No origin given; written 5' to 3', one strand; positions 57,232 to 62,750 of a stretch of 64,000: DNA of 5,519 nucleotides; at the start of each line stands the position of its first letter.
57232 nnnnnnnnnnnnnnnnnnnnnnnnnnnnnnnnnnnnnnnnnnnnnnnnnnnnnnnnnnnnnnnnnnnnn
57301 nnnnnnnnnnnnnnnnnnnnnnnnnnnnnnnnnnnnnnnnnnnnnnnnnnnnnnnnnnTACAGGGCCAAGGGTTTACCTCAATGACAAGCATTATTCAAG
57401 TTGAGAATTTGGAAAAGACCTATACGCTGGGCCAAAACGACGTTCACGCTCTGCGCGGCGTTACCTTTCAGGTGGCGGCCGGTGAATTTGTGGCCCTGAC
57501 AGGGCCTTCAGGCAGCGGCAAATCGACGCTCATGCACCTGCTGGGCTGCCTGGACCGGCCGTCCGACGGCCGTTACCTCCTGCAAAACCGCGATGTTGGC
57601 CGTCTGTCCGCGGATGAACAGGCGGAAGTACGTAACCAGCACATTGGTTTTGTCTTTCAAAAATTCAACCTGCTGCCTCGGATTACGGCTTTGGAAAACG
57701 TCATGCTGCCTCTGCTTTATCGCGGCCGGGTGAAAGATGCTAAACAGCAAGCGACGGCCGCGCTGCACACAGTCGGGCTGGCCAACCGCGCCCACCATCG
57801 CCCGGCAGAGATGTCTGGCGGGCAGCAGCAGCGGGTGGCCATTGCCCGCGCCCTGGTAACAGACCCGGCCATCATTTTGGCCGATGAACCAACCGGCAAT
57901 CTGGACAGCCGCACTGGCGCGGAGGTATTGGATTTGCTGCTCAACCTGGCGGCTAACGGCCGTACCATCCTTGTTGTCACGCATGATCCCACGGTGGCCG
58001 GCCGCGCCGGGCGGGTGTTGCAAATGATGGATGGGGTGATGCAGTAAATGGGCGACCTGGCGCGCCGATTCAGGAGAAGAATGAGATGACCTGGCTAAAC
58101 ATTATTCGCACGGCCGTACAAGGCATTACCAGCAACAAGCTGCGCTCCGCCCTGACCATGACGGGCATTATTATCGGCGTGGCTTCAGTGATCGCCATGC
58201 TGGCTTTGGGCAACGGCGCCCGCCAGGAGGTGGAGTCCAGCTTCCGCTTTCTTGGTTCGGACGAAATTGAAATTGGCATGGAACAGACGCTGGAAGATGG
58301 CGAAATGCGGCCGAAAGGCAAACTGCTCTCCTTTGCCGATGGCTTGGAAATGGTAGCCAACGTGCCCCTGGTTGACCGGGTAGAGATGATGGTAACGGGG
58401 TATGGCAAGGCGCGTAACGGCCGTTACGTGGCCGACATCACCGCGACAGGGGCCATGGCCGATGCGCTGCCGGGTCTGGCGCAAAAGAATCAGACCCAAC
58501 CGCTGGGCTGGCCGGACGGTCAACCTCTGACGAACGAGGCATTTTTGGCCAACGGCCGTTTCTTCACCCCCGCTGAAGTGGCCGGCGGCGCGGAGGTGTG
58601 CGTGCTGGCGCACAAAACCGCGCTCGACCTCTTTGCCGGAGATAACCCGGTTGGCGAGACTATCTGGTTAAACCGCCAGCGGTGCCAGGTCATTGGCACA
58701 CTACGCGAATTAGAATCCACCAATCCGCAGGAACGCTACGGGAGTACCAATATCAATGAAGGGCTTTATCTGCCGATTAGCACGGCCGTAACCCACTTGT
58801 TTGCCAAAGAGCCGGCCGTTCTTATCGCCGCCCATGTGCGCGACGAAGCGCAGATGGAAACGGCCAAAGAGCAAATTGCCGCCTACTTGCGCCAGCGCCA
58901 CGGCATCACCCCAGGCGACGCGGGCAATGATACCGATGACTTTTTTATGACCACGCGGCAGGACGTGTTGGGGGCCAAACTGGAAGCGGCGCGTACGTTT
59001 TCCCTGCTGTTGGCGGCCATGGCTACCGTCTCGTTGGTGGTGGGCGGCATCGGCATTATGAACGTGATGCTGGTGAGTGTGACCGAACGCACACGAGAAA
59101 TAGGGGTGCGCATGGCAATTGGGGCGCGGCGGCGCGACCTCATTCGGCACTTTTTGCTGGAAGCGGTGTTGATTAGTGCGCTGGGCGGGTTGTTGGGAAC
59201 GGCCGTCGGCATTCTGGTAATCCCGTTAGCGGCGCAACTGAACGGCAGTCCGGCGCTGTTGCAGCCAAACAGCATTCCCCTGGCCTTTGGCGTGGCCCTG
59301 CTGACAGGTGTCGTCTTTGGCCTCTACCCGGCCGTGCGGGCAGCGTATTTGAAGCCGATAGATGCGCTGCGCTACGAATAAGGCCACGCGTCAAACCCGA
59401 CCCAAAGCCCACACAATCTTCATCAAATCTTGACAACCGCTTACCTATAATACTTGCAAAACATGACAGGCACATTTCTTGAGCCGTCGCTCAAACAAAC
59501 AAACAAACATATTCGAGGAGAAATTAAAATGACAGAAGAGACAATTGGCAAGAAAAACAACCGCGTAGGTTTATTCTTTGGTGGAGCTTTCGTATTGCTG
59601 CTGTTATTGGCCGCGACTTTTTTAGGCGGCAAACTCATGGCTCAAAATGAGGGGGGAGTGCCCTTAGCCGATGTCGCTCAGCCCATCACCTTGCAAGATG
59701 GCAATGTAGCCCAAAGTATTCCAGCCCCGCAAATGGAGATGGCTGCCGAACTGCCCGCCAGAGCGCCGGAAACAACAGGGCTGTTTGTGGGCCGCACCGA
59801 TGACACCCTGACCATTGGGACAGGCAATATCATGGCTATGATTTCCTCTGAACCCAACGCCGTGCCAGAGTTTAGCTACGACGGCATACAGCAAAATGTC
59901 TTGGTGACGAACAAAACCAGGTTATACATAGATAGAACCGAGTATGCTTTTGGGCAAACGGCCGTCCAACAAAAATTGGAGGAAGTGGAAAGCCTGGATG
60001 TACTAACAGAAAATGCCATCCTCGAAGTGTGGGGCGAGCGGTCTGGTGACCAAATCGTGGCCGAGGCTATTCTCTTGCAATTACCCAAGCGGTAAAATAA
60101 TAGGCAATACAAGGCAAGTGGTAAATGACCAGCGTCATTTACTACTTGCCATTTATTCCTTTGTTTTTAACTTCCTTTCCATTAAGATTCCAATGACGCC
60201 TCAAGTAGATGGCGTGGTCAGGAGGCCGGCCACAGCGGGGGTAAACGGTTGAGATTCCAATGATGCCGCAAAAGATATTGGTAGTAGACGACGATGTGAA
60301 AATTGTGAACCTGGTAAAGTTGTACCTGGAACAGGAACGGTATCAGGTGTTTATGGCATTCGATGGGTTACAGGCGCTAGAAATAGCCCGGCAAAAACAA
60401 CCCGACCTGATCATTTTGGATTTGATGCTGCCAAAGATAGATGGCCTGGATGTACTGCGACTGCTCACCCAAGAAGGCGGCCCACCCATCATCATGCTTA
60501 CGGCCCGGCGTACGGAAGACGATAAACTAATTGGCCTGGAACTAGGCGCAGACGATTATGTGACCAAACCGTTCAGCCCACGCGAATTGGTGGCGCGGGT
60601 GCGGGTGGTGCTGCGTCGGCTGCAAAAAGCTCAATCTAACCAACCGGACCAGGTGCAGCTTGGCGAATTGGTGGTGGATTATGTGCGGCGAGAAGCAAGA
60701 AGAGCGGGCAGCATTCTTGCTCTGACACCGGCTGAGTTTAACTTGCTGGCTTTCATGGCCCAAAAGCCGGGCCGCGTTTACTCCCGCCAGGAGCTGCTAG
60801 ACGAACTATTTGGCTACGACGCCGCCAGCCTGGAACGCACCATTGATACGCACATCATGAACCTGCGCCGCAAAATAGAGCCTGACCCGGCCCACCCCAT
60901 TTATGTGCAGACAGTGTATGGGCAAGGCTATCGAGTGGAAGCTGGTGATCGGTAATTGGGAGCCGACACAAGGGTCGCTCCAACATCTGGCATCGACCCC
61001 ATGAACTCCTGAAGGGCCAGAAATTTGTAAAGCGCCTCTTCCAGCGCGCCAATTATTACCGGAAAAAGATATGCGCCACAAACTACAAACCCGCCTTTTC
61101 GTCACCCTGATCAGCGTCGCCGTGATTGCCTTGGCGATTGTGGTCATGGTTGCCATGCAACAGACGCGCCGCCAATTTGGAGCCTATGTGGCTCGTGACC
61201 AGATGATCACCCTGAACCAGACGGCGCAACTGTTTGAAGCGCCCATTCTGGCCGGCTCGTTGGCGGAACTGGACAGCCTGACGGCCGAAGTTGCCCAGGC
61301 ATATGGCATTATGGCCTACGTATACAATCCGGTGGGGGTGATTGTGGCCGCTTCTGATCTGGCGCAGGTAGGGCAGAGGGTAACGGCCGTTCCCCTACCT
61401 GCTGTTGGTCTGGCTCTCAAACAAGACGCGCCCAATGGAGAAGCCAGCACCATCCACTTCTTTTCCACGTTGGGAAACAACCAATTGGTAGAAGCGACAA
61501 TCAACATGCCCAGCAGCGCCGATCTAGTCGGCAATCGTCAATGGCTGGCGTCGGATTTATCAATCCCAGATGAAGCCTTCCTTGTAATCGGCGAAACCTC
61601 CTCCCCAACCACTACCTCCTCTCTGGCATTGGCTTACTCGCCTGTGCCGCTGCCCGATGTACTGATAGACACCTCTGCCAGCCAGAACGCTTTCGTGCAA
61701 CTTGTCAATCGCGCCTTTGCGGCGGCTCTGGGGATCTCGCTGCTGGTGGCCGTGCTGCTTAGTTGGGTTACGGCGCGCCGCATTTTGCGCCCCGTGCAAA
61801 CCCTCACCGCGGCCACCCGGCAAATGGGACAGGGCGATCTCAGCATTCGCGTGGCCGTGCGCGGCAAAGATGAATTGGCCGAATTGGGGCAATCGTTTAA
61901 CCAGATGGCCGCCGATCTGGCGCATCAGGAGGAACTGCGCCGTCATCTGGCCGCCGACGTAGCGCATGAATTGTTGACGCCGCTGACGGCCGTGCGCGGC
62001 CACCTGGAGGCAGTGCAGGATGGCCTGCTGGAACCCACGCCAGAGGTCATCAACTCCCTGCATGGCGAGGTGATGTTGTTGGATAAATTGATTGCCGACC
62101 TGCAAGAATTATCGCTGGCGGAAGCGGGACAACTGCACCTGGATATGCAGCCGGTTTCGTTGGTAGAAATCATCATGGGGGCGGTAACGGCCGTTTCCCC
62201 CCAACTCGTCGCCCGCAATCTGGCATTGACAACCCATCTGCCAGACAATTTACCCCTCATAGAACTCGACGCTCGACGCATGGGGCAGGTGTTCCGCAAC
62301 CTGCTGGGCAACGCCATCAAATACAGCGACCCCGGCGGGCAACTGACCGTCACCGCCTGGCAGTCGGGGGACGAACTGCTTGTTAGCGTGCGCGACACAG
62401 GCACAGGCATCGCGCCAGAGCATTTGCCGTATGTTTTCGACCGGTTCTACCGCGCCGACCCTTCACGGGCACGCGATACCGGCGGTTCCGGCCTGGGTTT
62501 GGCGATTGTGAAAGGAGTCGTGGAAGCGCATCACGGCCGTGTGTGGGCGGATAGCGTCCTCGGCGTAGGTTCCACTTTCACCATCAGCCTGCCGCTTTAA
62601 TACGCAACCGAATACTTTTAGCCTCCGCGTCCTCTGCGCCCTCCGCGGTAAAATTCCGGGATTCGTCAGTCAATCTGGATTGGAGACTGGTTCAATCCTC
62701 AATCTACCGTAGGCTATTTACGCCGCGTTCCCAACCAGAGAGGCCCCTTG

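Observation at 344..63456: Highly iterated octamer palindrome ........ (HIP1-like), about one copy per 560 bp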

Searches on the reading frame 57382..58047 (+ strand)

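Call 37: search_protein_families(library=pfam, proteins=[window:57382-58047:+], max_evalue=0.00001)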
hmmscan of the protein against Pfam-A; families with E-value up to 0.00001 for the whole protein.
window:57382-58047:+ (221 aa): 2 families
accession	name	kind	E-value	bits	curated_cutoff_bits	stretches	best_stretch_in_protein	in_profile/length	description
PF00005.33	ABC_tran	-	1.2e-35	123.5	25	1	24-171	1-136/137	ABC transporter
PF13304.12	AAA_21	-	8.4e-09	36.3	27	0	141-205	235-302/304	AAA domain, putative AbiEii toxin, Type IV TA system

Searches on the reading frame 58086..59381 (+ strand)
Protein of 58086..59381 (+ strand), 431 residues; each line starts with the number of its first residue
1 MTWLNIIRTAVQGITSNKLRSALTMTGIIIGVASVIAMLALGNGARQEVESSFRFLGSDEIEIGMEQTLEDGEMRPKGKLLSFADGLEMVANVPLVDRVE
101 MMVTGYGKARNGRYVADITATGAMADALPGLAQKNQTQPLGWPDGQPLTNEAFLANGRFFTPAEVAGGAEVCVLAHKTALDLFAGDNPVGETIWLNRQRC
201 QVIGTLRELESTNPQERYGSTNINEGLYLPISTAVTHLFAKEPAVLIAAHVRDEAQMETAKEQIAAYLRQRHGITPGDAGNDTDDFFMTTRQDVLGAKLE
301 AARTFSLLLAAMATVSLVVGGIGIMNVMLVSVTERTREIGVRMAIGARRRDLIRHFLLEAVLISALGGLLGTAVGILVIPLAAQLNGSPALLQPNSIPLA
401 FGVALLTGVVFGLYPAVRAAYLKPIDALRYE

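Call 37: search_protein_families(library=pfam, proteins=[window:58086-59381:+], max_evalue=0.00001)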
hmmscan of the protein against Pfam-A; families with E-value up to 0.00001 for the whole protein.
window:58086-59381:+ (431 aa): 2 families
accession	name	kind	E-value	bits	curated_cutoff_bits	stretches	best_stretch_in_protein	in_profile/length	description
PF12704.14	MacB_PCD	-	7e-34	118.4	27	1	21-266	1-206/207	MacB-like periplasmic core domain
PF02687.27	FtsX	-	5.4e-23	81.8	25.5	1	311-422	2-118/120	FtsX-like permease C-terminal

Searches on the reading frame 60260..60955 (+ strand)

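Call 37: search_protein_families(library=pfam, proteins=[window:60260-60955:+], max_evalue=0.00001)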
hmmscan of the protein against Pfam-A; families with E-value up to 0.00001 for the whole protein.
window:60260-60955:+ (231 aa): 2 families
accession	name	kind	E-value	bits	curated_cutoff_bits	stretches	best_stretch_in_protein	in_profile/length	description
PF00072.30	Response_reg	-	8.2e-32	110.1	30.2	1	6-115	1-111/111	Response regulator receiver domain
PF00486.34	Trans_reg_C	-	1.6e-25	89.4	26.2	1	153-225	4-76/77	Transcriptional regulatory protein, C terminal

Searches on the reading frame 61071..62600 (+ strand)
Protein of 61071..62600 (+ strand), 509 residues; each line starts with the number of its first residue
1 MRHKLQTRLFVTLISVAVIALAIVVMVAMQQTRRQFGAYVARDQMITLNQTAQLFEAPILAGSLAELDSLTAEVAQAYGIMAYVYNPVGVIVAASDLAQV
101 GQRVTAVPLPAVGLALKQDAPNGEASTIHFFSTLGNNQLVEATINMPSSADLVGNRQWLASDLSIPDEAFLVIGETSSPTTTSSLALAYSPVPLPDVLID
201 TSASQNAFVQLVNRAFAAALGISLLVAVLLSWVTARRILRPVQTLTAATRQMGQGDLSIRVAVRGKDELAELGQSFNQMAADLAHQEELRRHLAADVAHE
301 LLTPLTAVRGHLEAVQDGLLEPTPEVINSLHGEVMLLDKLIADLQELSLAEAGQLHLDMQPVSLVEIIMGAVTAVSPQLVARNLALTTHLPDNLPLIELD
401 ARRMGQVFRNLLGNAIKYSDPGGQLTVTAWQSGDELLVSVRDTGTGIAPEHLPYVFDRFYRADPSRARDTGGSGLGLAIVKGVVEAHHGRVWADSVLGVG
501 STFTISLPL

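Call 5: search_protein_families(library=pfam, proteins=[window:61071-62600:+])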
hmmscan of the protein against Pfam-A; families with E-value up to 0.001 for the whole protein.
window:61071-62600:+ (509 aa): 4 families
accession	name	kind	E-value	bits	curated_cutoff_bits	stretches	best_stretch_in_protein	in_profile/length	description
PF02518.31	HATPase_c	-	2.4e-31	108.9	26.4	1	400-509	2-109/111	Histidine kinase-, DNA gyrase B-, and HSP90-like ATPase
PF00672.30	HAMP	-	2.7e-19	69.6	25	1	234-283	2-51/53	HAMP domain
PF00512.31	HisKA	-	4.5e-12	46.3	26.9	1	290-353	2-66/66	His Kinase A (phospho-acceptor) domain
PF13581.12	HATPase_c_2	-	0.00024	21.5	27.4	1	412-486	40-111/127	Histidine kinase-like ATPase domain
